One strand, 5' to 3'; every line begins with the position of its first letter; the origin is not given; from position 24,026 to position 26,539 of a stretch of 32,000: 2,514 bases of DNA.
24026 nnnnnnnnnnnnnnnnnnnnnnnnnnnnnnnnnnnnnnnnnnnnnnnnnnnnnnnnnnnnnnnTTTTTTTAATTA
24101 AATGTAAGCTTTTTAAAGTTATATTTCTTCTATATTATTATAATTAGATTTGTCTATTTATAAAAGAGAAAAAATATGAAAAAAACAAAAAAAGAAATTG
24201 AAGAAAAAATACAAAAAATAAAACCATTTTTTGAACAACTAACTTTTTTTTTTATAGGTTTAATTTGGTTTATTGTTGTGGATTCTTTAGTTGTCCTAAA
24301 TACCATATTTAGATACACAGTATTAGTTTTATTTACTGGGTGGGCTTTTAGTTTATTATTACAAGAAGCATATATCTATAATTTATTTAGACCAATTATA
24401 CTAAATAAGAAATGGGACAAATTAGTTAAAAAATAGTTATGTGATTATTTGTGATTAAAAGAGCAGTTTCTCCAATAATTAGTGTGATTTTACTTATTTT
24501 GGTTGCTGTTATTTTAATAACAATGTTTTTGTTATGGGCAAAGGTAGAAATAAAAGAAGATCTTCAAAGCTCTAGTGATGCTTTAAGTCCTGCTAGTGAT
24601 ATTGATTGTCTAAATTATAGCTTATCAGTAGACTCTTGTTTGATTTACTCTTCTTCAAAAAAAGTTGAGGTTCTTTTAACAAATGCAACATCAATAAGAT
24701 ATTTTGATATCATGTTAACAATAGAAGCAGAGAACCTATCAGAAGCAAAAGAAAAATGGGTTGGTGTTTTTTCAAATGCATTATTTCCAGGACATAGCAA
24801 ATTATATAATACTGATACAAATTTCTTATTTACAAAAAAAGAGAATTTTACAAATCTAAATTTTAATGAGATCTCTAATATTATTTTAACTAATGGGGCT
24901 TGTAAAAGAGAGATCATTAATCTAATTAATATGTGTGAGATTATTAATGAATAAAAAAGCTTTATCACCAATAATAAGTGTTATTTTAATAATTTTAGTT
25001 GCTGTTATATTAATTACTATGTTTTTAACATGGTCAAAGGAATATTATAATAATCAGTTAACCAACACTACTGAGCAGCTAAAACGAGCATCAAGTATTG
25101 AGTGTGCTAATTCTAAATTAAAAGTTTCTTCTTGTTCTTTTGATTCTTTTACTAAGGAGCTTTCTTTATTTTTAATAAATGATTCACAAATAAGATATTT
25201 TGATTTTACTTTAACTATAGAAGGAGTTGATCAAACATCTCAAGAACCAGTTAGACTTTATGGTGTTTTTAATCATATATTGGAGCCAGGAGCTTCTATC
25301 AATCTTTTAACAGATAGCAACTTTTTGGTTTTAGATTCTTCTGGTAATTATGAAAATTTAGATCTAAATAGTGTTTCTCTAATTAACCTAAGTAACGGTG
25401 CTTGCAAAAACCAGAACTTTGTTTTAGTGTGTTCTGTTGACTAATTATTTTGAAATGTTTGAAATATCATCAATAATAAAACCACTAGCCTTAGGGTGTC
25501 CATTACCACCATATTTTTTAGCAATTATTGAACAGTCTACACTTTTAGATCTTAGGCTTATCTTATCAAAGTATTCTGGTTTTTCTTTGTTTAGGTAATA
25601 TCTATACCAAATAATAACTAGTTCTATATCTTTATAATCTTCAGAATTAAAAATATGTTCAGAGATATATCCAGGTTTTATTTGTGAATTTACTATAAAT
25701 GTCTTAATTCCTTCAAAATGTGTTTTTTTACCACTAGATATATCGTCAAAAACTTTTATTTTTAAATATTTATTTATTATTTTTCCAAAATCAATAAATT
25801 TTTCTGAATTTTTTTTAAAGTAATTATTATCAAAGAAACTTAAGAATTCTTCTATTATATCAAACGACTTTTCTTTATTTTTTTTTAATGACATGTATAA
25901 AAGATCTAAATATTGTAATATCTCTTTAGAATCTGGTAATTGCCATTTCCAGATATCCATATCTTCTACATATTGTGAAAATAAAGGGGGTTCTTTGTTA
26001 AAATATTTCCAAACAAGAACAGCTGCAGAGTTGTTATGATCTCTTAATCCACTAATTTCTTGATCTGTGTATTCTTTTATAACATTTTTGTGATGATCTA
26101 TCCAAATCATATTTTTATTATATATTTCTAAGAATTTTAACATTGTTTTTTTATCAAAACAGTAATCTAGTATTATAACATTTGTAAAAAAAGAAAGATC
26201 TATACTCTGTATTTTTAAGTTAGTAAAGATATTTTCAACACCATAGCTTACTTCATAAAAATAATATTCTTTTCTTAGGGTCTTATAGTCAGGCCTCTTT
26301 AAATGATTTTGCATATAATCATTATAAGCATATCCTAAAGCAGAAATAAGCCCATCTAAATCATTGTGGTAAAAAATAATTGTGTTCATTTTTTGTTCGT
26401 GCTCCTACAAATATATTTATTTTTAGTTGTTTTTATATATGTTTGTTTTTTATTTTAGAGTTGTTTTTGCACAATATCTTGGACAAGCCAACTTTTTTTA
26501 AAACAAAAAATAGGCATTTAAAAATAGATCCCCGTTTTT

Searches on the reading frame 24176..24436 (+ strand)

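Call 10: search_protein_families(library=pfam, proteins=[window:24176-24436:+], max_evalue=0.001)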
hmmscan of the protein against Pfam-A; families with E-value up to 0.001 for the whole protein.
window:24176-24436:+ (86 aa): 1 family
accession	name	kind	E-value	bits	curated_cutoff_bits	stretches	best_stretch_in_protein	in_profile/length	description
PF13239.11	2TM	-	0.00076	19.9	24.8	1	9-80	4-69/79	2TM domain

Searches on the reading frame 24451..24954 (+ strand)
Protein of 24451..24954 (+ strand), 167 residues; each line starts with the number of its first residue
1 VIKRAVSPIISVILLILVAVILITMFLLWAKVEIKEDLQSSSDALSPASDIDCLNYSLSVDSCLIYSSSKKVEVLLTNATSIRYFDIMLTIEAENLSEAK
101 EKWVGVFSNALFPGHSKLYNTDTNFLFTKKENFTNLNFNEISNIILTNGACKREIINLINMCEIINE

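Call 11: search_protein_families(library=pfam, proteins=[window:24451-24954:+], max_evalue=0.001)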
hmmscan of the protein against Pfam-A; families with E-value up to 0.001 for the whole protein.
window:24451-24954:+ (167 aa): 0 families

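Call 79: search_protein_families(library=ncbifam, proteins=[window:24451-24954:+], max_evalue=0.01)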
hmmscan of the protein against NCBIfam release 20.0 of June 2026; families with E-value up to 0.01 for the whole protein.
window:24451-24954:+ (167 aa): 1 family
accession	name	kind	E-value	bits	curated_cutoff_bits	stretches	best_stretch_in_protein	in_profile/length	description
TIGR02537.2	arch_flag_Nterm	domain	0.00028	20.3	20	1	3-22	2-21/33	archaellin/type IV pilin N-terminal domain-containing protein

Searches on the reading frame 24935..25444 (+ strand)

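Call 11: search_protein_families(library=pfam, proteins=[window:24935-25444:+], max_evalue=0.001)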
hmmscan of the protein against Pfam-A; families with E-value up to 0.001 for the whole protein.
window:24935-25444:+ (169 aa): 0 families

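Call 79: search_protein_families(library=ncbifam, proteins=[window:24935-25444:+], max_evalue=0.01)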
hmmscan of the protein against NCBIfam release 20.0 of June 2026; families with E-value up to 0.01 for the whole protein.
window:24935-25444:+ (169 aa): 2 families
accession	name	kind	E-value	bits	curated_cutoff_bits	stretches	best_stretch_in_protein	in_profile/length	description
NF046073.1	UpsA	equivalog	1.3e-05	25.4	130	1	7-139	1-113/136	pilin subunit UpsA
TIGR02537.2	arch_flag_Nterm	domain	0.0002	20.8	20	1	6-26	1-21/33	archaellin/type IV pilin N-terminal domain-containing protein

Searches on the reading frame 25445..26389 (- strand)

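Call 11: search_protein_families(library=pfam, proteins=[window:25445-26389:-], max_evalue=0.001)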
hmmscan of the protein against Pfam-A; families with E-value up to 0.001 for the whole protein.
window:25445-26389:- (314 aa): 1 family
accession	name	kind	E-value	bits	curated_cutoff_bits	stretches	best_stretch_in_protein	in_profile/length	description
PF01368.27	DHH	-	1.5e-06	29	28.1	1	3-131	2-103/125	DHH family, N-terminal domain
